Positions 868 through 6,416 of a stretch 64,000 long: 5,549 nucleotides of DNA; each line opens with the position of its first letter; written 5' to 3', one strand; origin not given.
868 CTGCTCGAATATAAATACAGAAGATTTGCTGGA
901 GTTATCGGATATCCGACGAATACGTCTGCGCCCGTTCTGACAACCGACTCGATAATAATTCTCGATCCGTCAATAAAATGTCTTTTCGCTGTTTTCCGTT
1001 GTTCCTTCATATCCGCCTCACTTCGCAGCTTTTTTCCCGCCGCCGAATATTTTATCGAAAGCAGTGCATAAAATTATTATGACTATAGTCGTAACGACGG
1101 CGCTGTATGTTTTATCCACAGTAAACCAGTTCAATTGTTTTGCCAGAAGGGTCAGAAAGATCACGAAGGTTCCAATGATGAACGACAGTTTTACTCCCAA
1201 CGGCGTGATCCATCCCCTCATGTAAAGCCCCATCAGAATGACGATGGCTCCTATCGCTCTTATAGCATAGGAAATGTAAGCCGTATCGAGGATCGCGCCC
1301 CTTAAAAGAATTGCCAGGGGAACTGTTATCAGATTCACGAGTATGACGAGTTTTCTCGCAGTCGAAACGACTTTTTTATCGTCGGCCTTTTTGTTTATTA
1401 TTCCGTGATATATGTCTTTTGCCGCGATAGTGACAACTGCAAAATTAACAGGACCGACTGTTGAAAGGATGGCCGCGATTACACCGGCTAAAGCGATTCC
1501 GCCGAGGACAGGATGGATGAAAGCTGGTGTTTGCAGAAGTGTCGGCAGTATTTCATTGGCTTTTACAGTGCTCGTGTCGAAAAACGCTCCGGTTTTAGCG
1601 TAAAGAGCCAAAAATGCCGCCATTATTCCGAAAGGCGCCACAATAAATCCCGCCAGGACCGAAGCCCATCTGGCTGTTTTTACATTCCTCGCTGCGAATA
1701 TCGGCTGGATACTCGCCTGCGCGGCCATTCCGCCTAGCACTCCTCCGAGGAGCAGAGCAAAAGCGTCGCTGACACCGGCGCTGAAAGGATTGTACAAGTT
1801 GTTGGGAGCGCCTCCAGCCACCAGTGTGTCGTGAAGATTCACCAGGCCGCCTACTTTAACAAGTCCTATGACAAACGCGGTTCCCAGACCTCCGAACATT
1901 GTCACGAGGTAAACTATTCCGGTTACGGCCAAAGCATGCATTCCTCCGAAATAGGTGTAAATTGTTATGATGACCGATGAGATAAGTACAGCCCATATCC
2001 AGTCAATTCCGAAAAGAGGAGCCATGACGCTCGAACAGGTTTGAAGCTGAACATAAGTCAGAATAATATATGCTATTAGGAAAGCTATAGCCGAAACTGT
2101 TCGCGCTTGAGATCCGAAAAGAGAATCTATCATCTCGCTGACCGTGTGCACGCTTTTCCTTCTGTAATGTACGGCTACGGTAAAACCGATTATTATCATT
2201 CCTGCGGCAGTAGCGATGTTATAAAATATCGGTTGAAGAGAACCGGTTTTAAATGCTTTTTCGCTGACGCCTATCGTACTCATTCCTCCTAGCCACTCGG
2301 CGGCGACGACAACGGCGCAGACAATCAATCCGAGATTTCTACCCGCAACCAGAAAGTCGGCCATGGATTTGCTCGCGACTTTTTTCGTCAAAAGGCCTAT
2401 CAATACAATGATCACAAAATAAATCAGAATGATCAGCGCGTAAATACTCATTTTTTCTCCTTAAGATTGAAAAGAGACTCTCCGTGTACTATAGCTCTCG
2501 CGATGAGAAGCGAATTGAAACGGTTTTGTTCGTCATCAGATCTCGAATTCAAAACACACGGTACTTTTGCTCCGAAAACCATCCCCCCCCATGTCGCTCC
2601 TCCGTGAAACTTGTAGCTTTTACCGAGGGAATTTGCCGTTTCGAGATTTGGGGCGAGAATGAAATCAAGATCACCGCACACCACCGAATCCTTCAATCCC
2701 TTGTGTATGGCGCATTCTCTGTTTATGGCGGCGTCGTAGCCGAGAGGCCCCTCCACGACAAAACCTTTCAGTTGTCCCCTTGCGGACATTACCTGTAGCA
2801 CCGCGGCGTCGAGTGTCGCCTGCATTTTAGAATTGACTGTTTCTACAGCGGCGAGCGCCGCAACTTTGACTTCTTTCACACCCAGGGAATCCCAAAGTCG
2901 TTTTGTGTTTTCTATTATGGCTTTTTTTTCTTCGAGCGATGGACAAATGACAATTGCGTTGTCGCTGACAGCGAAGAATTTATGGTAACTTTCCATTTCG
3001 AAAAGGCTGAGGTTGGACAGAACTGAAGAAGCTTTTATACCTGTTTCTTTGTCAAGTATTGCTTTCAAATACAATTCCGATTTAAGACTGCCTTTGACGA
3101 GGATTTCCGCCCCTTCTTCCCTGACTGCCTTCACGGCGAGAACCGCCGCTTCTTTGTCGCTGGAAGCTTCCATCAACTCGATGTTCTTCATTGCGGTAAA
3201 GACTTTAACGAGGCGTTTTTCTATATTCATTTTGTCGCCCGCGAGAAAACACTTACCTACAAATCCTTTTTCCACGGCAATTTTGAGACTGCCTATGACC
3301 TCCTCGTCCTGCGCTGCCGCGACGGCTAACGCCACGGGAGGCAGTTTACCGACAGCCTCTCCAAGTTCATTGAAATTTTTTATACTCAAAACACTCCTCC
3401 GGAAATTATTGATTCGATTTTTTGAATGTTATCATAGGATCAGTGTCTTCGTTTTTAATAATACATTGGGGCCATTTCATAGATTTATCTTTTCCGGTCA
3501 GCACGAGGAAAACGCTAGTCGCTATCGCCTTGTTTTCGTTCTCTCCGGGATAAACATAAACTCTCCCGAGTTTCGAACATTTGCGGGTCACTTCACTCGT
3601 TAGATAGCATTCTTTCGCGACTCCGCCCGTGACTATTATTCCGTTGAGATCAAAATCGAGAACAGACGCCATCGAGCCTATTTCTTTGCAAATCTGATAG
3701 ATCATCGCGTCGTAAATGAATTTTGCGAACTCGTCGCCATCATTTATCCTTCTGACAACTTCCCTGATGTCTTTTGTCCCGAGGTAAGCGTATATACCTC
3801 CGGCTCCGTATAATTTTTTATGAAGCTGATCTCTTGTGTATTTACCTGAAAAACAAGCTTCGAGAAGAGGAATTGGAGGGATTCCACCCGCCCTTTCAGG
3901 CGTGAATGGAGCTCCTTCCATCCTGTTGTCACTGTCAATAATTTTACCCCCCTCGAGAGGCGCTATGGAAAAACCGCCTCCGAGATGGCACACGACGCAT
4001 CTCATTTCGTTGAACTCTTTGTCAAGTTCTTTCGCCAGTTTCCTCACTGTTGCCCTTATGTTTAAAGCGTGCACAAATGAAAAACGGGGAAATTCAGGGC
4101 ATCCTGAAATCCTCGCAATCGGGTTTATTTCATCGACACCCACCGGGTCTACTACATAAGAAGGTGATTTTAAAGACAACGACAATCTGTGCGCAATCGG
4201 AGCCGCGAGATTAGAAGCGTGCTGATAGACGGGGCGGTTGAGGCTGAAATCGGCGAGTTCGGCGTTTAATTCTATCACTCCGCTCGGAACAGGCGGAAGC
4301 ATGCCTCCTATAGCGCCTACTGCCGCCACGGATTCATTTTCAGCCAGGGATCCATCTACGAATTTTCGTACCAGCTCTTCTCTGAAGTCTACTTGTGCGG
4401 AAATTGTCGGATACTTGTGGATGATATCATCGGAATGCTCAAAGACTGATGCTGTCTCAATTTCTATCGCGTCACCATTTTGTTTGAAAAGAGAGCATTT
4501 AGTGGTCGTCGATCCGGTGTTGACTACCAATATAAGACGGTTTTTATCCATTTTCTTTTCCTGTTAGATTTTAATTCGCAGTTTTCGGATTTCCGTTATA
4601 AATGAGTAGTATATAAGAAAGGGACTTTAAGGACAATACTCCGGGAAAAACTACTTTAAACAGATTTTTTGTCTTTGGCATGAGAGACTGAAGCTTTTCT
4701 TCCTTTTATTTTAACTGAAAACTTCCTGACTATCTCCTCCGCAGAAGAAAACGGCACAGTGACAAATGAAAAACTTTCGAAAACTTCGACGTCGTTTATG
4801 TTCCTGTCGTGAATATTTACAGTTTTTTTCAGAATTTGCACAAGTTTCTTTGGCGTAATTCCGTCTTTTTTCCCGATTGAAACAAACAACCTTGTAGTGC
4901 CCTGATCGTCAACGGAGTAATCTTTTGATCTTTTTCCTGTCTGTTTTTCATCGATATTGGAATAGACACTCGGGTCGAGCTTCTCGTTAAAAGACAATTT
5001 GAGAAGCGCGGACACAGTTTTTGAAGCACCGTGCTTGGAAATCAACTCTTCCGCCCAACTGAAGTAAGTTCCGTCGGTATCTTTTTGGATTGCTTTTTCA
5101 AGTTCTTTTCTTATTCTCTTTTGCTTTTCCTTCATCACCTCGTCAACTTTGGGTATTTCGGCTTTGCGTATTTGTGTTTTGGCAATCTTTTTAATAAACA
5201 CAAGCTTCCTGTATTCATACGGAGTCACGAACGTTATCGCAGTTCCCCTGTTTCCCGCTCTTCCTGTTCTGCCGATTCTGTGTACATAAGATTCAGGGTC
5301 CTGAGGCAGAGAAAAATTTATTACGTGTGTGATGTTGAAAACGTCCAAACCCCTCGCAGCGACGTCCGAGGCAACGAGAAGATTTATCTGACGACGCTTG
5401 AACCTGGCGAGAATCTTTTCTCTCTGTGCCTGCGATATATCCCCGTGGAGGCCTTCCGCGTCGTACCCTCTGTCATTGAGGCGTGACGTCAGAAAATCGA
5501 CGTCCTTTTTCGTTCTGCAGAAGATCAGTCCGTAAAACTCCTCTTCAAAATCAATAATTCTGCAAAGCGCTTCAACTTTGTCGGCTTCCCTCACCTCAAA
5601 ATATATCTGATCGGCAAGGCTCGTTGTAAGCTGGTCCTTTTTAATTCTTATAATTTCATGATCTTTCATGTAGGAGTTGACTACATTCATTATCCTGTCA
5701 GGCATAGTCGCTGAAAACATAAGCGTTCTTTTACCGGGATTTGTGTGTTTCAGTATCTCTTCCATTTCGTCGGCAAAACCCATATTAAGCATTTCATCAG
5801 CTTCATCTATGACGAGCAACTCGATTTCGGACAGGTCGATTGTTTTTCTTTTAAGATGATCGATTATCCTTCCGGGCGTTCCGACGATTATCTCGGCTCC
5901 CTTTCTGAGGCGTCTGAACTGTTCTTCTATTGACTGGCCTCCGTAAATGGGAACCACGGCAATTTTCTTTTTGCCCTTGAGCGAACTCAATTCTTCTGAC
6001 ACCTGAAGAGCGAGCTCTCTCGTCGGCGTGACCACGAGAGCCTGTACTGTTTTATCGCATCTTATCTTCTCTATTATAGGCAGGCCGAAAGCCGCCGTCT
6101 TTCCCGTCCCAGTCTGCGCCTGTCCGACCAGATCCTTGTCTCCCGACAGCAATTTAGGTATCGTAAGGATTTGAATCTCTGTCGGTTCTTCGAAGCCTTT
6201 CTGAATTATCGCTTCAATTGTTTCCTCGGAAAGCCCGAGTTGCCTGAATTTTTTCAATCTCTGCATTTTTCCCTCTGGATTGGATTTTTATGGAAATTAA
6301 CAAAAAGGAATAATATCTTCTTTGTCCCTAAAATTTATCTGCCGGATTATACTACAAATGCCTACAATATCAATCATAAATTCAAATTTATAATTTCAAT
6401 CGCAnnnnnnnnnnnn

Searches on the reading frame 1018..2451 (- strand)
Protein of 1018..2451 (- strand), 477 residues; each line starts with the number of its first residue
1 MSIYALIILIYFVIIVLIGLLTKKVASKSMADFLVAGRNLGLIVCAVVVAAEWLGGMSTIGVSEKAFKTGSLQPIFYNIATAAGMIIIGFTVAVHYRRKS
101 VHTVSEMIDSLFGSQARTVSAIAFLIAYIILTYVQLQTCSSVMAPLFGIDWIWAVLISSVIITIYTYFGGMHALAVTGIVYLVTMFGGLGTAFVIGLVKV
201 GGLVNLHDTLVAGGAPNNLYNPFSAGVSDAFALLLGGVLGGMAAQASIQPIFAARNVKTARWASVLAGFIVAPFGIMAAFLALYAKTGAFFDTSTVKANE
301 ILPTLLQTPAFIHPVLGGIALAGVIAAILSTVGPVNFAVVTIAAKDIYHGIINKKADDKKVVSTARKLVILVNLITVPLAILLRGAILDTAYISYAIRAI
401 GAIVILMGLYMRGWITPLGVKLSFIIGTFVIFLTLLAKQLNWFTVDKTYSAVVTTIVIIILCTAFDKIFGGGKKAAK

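Call 30: search_protein_families(library=ncbifam, max_evalue=1e-20, proteins=[window:1018-2451:-])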
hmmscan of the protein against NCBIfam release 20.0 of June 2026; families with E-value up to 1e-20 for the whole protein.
window:1018-2451:- (477 aa): 2 families
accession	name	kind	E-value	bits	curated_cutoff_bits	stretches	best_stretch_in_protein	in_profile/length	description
TIGR00813.1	sss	superfamily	3.9e-36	125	184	1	33-427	1-411/411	sodium/solute symporter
TIGR02121.1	Na_Pro_sym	equivalog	2.1e-27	96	515.5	1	7-466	6-469/488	sodium/proline symporter PutP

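Call 59: find_encoding_contigs(protein=window:1018-2451:-, flank=10000, max_places=3)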
Protein window:1018-2451:- (477 aa): 1 contig read that carries it; 1 place shown.
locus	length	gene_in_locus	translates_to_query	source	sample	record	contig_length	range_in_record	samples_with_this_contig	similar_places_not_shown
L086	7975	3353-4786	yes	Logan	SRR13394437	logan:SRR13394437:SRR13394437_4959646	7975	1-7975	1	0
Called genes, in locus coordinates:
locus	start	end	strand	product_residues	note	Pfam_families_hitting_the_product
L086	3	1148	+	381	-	?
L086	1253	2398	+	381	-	PF00871:Acetate_kinase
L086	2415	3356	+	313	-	PF01515:PTA_PTB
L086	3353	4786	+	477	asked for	PF00474:SSF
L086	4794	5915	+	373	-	PF01855:POR_N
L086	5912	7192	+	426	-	PF02775:TPP_enzyme_C, PF01558:POR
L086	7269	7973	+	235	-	?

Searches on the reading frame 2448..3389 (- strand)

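Call 55: search_protein_families(library=pfam, max_evalue=0.00001, proteins=[window:2448-3389:-])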
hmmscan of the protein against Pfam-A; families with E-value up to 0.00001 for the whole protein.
window:2448-3389:- (313 aa): 1 family
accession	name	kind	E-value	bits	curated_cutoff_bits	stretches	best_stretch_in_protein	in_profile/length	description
PF01515.24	PTA_PTB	-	3.4e-28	99.4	24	1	80-297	103-318/319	Phosphate acetyl/butaryl transferase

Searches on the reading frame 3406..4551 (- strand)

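Call 30: search_protein_families(library=ncbifam, max_evalue=1e-20, proteins=[window:3406-4551:-])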
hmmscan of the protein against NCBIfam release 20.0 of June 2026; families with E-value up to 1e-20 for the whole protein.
window:3406-4551:- (381 aa): 2 families
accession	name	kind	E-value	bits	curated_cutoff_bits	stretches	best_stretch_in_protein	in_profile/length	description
NF002834.0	PRK03011.1-5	subfamily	2.8e-120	401.7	222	1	5-360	3-355/357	butyrate kinase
TIGR02707.1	butyr_kinase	equivalog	6.9e-110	367.4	289.1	1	7-357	2-349/351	butyrate kinase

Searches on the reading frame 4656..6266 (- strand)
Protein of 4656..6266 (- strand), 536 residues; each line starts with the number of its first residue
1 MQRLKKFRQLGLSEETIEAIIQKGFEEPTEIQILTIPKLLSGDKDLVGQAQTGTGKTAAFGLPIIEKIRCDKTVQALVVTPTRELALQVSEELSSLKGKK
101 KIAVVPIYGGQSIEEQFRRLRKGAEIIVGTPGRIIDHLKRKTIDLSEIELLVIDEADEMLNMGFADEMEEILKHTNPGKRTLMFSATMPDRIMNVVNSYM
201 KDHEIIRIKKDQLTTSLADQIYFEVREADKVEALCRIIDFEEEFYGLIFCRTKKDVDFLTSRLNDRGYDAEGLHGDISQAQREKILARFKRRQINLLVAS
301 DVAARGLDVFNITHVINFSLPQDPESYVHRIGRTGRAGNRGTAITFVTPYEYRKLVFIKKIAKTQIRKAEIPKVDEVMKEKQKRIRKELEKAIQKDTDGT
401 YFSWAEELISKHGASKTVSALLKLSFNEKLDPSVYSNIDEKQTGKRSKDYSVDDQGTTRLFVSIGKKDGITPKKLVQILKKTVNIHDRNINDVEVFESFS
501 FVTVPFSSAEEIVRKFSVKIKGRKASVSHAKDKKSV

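Call 30: search_protein_families(library=ncbifam, max_evalue=1e-20, proteins=[window:4656-6266:-])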
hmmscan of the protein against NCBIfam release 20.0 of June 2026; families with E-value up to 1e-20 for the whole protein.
window:4656-6266:- (536 aa): 13 families
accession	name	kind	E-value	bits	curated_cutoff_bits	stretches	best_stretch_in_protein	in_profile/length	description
NF053631.1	RNA_helic_CshA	equivalog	3.2e-166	553.5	646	1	7-430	1-424/434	degradosome RNA helicase CshA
NF008744.0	PRK11776.1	equivalog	3.1e-122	408.5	524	1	5-382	4-381/460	ATP-dependent RNA helicase DbpA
NF008642.0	PRK11634.1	equivalog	4.6e-111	372.2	989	1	6-394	7-396/628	DEAD/DEAH family ATP-dependent RNA helicase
NF053636.1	DDHlcsCsdAPsy1082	equivalog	7.4e-96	321.7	890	1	7-376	5-376/512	DEAD/DEAH box helicase CsdA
NF053711.1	RNA_heli_RhlE1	exception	2.1e-92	310.2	750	1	7-372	3-373/434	RNA helicase RhlE1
NF008394.0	PRK11192.1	equivalog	6.6e-92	308.6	507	1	5-423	3-405/441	ATP-dependent RNA helicase SrmB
NF007882.0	PRK10590.1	equivalog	4e-90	303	743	1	7-375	3-377/456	ATP-dependent RNA helicase RhlE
NF053710.1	RNA_heli_RhlE2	exception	2.9e-89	300.2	925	1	7-397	3-403/635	RNA helicase RhlE2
NF003419.0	PRK04837.1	equivalog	7.4e-83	278.6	588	1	5-381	9-393/424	ATP-dependent RNA helicase RhlB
NF002340.1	PRK01297.1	equivalog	5.1e-79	265.8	564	1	6-353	2-359/372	ATP-dependent RNA helicase RhlB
NF003390.0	PRK04537.1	equivalog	6.7e-71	240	732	1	16-367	20-381/572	ATP-dependent RNA helicase RhlB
TIGR01389.1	recQ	equivalog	2.4e-22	79.1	640.2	1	35-379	21-362/591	DNA helicase RecQ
TIGR00614.1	recQ_fam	subfamily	7.3e-22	77.8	219.8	1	29-377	13-364/470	RecQ family ATP-dependent DNA helicase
